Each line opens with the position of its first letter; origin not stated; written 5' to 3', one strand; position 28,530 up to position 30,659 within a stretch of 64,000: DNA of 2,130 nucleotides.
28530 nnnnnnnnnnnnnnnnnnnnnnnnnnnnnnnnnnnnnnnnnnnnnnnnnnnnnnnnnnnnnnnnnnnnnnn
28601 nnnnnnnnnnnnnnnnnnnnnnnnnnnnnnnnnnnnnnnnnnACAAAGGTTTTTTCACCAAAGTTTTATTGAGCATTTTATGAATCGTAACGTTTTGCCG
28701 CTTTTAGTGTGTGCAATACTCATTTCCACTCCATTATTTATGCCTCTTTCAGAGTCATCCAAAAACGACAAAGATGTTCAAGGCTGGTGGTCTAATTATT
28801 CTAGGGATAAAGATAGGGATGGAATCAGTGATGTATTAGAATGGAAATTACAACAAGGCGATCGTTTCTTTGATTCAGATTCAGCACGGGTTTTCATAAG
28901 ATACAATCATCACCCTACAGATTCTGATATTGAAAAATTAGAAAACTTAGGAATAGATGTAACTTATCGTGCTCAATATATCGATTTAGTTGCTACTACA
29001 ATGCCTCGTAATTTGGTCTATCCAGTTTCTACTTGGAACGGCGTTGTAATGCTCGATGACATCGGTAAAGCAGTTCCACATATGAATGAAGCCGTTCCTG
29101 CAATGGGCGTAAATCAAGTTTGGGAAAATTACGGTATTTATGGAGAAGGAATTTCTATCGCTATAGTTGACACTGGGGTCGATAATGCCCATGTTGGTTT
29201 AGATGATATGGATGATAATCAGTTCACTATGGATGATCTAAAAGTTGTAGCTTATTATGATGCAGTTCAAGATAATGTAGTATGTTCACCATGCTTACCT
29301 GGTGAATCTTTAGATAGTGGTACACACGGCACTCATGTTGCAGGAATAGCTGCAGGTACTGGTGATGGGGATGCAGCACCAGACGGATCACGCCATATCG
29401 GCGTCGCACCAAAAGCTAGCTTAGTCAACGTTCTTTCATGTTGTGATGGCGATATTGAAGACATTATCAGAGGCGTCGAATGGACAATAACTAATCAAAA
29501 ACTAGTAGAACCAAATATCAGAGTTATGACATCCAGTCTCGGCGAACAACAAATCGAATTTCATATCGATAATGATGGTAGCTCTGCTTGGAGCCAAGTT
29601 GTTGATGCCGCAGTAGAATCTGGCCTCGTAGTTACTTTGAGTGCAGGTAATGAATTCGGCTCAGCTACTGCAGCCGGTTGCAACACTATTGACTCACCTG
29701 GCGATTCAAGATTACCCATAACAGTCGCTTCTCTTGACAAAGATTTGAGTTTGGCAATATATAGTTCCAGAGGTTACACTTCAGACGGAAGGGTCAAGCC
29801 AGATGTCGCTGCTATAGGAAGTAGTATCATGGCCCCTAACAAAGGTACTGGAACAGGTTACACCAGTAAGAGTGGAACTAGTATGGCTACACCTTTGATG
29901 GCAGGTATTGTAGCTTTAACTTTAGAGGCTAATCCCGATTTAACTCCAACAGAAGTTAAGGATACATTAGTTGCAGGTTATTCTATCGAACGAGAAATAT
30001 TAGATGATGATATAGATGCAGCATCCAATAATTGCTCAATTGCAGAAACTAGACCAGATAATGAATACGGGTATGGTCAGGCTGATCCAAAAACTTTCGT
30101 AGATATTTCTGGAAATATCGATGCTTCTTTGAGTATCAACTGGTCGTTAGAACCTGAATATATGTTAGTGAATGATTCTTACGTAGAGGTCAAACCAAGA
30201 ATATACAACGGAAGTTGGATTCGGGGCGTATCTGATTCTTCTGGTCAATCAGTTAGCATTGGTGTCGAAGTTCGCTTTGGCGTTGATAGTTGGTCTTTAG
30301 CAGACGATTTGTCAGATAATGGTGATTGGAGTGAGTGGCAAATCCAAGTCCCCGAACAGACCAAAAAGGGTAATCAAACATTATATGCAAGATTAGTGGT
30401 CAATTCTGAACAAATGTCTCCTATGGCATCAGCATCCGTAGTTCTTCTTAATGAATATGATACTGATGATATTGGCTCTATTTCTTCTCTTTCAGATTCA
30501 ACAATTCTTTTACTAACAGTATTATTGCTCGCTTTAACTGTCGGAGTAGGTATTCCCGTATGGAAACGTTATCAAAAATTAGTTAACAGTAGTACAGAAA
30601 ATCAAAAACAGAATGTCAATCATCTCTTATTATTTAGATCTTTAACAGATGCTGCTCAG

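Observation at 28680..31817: Single 1045-aa ORF fusing a secreted subtilisin-like protease to a full MFS-type permease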

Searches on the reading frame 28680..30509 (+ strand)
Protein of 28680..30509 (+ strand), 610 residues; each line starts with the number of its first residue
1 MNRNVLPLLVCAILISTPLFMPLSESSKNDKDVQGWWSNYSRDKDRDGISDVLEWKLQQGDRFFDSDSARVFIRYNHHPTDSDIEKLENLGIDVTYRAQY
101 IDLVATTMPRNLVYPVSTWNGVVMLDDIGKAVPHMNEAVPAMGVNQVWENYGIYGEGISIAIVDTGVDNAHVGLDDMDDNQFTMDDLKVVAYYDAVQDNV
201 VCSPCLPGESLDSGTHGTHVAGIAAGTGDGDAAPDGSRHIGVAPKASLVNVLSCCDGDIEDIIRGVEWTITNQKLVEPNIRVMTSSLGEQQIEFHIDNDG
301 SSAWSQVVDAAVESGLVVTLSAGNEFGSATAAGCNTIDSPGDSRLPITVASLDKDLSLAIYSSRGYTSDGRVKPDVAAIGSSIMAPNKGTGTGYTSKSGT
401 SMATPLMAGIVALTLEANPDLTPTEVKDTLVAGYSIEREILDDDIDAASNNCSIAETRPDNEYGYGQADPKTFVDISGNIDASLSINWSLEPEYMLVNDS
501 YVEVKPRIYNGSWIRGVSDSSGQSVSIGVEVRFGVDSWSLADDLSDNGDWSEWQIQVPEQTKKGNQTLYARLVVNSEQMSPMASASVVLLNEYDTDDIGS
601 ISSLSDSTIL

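Call 41: search_solved_structures(query=window:28680-30509:+, max_evalue=1e-10)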
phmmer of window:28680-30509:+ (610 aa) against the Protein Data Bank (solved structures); distinct sequences matched with E-value up to 1e-10: 60.
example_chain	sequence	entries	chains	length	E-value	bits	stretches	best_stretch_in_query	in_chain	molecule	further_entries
9ues_B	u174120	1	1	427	6.1e-34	121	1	141-438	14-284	Subtilisin-like serine protease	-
3afg_A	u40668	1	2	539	7.9e-34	120.6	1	137-438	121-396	Subtilisin-like serine protease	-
1suc_A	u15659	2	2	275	1.4e-17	66.9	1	152-430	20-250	SUBTILISIN BPN' CRB-S3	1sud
1ak9_A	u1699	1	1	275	2.9e-17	65.9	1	152-430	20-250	SUBTILISIN 8321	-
1s01_A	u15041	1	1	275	3.4e-17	65.7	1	152-430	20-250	Subtilisin BPN'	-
8jmw_A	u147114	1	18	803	3.7e-17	65.5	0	130-366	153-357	S8 family serine peptidase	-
1aqn_A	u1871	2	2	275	4.7e-17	65.2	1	152-430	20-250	SUBTILISIN 8324 | SUBTILISIN BPN'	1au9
2sni_E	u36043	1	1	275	6.1e-17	64.8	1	151-430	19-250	SUBTILISIN NOVO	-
1sbn_E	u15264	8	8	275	7e-17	64.6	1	151-430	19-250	SUBTILISIN NOVO BPN' | SUBTILISIN BPN'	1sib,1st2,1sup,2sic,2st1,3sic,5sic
1lw6_E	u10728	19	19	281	7.9e-17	64.4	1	151-430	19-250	SUBTILISIN BPN' | Subtilisin BPN' precursor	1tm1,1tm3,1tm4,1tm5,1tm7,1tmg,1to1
1s02_A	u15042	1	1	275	1.1e-16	64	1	152-430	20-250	SUBTILISIN BPN'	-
1sub_A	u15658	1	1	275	1.1e-16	63.9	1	151-430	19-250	SUBTILISIN BPN' CRB-S3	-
5gl8_A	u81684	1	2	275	1.8e-16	63.3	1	209-431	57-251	Subtilisin NAT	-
1sbh_A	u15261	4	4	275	2.2e-16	63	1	152-430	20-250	SUBTILISIN 8397+1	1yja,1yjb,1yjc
1ubn_A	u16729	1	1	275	2.2e-16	63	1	151-430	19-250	PROTEIN (SELENOSUBTILISIN BPN)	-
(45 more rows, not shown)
